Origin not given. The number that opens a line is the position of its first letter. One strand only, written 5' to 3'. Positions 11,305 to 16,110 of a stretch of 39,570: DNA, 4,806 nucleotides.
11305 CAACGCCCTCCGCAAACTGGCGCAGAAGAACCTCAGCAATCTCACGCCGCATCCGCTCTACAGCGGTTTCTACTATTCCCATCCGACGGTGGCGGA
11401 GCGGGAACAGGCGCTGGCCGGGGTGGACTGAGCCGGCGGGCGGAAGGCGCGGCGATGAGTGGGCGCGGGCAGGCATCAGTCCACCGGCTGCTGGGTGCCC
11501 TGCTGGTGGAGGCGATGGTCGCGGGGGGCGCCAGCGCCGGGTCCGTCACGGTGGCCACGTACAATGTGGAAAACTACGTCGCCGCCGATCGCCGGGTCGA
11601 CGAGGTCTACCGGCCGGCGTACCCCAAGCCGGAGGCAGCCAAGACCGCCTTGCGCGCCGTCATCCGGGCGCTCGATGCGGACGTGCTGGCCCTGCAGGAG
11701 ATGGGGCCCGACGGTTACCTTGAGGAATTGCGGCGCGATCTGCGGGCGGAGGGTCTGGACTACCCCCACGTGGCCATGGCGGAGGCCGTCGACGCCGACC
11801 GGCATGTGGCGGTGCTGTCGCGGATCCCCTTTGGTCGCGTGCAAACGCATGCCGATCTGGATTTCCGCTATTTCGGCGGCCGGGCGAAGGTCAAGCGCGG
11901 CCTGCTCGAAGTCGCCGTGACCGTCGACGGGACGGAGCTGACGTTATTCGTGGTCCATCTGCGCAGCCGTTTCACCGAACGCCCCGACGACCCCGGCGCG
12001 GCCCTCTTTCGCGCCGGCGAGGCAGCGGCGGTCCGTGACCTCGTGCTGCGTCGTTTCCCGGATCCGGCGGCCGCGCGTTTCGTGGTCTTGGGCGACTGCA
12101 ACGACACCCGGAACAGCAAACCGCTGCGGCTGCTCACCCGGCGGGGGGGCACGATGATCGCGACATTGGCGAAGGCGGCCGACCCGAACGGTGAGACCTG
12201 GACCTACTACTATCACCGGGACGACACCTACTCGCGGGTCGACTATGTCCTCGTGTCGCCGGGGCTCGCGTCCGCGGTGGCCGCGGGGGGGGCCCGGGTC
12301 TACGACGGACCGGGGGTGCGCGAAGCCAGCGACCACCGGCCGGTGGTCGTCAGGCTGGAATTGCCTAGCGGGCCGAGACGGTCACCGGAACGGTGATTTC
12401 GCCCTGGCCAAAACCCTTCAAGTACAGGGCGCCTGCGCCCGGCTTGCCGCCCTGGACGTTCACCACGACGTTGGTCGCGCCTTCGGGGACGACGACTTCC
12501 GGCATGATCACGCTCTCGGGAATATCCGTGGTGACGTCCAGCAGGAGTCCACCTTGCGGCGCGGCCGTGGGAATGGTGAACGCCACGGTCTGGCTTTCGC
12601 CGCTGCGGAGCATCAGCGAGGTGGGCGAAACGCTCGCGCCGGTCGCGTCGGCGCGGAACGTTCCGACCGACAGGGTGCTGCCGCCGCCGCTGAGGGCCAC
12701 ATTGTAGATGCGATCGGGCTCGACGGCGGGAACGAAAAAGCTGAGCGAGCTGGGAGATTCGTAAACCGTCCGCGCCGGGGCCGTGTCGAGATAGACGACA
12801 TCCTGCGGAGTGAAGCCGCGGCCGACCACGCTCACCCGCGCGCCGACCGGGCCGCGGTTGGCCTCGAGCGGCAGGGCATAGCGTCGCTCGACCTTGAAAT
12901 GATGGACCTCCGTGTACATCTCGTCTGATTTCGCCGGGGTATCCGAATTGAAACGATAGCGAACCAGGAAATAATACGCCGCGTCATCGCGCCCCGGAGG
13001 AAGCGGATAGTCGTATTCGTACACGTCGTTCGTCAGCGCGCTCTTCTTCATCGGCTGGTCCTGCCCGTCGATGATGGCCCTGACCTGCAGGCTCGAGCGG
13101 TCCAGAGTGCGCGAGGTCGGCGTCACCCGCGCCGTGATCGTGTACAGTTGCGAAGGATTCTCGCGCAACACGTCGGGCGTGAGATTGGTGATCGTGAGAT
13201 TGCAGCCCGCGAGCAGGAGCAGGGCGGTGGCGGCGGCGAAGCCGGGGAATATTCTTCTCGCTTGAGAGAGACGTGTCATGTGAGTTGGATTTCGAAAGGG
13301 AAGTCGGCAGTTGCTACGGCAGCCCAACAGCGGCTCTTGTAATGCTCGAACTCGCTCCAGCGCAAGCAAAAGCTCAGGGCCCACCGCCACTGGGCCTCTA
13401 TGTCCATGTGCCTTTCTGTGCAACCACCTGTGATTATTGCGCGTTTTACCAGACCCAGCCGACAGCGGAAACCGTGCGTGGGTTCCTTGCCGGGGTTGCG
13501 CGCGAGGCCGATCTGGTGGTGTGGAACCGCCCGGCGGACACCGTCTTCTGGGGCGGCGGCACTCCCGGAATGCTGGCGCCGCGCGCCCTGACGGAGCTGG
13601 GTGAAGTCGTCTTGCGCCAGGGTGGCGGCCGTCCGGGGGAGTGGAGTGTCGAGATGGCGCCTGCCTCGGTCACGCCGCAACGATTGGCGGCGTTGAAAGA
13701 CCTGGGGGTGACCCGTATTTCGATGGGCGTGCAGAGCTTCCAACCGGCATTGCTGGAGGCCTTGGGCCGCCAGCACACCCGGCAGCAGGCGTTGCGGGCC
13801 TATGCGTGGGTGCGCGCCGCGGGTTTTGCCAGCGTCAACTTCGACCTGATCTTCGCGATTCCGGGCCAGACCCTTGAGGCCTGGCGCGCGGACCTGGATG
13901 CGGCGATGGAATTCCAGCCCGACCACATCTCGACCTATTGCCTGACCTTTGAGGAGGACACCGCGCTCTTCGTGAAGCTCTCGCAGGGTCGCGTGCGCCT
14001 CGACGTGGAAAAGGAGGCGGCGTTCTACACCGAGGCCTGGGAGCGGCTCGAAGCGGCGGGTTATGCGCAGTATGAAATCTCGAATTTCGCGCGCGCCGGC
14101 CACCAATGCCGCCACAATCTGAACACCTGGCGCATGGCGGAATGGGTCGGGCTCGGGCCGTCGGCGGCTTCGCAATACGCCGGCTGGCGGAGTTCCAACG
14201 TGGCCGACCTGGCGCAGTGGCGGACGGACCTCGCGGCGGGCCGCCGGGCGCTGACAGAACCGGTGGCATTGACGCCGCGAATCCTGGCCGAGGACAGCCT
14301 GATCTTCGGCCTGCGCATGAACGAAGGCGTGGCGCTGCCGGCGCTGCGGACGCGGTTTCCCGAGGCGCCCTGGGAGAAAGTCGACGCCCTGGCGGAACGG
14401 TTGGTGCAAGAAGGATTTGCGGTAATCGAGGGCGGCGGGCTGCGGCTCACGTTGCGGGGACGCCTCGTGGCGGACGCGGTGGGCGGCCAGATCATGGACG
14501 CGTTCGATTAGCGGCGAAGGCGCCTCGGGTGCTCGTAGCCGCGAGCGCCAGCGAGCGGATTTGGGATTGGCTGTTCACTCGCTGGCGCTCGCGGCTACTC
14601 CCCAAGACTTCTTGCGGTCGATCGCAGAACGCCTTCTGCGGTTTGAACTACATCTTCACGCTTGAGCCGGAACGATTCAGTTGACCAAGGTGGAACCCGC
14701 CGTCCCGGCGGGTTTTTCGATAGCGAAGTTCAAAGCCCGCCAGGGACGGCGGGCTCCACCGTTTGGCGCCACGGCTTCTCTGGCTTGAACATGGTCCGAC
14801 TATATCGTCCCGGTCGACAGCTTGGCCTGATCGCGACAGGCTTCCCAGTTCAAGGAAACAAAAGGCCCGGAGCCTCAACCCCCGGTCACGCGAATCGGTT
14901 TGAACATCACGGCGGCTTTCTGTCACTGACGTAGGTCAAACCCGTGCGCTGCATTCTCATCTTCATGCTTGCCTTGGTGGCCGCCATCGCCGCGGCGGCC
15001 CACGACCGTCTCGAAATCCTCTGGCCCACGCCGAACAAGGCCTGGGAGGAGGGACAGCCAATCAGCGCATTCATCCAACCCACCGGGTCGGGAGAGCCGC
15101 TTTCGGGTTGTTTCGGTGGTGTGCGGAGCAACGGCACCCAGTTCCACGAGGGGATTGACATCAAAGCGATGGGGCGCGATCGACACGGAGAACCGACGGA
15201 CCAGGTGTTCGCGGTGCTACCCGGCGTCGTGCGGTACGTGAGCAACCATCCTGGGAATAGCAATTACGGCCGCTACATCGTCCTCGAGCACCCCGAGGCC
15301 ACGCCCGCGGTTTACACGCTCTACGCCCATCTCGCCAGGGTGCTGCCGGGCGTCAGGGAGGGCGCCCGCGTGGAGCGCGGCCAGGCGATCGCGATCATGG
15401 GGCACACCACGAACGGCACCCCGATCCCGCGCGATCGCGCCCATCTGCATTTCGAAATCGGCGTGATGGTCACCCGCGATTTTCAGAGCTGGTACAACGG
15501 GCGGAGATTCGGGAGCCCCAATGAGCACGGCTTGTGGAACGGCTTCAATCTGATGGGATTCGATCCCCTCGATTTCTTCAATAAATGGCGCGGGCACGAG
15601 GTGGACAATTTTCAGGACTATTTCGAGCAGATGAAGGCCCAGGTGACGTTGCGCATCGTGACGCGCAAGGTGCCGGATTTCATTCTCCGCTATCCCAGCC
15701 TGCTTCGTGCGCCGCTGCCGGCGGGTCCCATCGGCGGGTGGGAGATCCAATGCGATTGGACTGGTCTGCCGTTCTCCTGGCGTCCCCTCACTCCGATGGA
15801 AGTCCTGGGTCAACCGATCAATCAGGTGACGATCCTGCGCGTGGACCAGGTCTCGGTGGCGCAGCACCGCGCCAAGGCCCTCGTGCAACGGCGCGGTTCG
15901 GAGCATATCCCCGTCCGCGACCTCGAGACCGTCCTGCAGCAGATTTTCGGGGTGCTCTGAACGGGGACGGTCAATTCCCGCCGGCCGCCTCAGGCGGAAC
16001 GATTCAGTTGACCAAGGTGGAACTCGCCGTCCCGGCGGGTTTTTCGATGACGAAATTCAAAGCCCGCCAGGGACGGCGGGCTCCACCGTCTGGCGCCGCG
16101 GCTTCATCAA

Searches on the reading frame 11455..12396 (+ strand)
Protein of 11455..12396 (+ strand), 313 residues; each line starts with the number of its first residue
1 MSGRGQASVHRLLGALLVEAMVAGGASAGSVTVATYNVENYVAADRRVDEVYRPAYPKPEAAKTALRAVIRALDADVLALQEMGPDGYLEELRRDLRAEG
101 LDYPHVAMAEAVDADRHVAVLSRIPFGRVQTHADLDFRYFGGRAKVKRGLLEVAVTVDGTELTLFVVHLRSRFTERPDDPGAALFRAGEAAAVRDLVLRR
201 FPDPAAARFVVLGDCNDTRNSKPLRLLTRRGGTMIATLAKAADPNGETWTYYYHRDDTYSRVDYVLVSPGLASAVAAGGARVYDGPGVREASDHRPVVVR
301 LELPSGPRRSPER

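Call 24: search_protein_families(library=ncbifam, proteins=[window:11455-12396:+], max_evalue=1e-10)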
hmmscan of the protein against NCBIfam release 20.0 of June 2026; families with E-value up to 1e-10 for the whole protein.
window:11455-12396:+ (313 aa): 1 family
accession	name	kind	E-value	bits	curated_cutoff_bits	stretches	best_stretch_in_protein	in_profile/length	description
NF033681.1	ExeM_NucH_DNase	subfamily_domain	8.8e-15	54.5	300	1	27-277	232-500/546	ExeM/NucH family extracellular endonuclease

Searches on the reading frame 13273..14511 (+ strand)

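Call 24: search_protein_families(library=ncbifam, proteins=[window:13273-14511:+], max_evalue=1e-10)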
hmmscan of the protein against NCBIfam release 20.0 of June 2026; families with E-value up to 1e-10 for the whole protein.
window:13273-14511:+ (412 aa): 16 families
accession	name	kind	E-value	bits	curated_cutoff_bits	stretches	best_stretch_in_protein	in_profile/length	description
TIGR00539.1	hemN_rel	equivalog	6.6e-66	222.8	205.4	1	42-358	3-320/361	radical SAM family heme chaperone HemW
NF006067.1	PRK08208.1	equivalog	6e-59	200.1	380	1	39-408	35-415/427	STM4012 family radical SAM protein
NF005133.0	PRK06582.1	equivalog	6.2e-53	180.2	597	1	40-362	12-343/390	coproporphyrinogen III oxidase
TIGR04107.1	rSAM_HutW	equivalog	2.3e-48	165.1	400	1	39-399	39-406/419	heme anaerobic degradation radical SAM methyltransferase ChuW/HutW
TIGR03994.1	rSAM_HemZ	equivalog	4.6e-40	138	321.4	1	40-267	85-318/401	coproporphyrinogen dehydrogenase HemZ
TIGR00538.1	hemN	equivalog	1.5e-36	126.2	324.95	1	36-399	46-430/454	oxygen-independent coproporphyrinogen III oxidase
NF004567.0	PRK05904.1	equivalog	1.5e-34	119.8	355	1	42-355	9-310/353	coproporphyrinogen III oxidase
NF006385.0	PRK08629.1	equivalog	4.5e-30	104.8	355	1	42-328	55-335/439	coproporphyrinogen III oxidase family protein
NF006061.0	PRK08207.1-4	equivalog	3e-26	92.3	702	1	41-231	175-375/501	coproporphyrinogen III oxidase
NF006064.0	PRK08207.2-2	equivalog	7.5e-25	87.8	504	1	24-252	129-366/465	coproporphyrinogen III oxidase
TIGR04419.1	no_iron_rSAM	equivalog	2.5e-24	86.5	300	1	123-302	78-257/378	HemN-related non-iron pseudo-SAM protein PsgB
NF006060.0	PRK08207.1-3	equivalog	4.3e-22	78.5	653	1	40-238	150-358/477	coproporphyrinogen III oxidase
NF006059.0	PRK08207.1-1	equivalog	1.6e-21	76.6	1012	1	41-260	173-401/496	coproporphyrinogen III oxidase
NF006066.0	PRK08207.2-5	equivalog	5.1e-20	71.5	1117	1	39-236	190-396/518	coproporphyrinogen III oxidase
NF006062.0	PRK08207.1-5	equivalog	7.5e-17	61.3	1007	1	41-246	150-364/476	coproporphyrinogen III oxidase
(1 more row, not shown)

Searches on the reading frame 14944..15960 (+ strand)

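Call 81: search_protein_families(library=pfam, proteins=[window:14944-15960:+], max_evalue=0.00001)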
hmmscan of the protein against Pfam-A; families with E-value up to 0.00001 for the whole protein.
window:14944-15960:+ (338 aa): 1 family
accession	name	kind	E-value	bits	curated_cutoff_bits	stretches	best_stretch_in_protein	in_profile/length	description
PF01551.29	Peptidase_M23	-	1.9e-17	63.7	28.7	1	67-172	2-87/96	Peptidase family M23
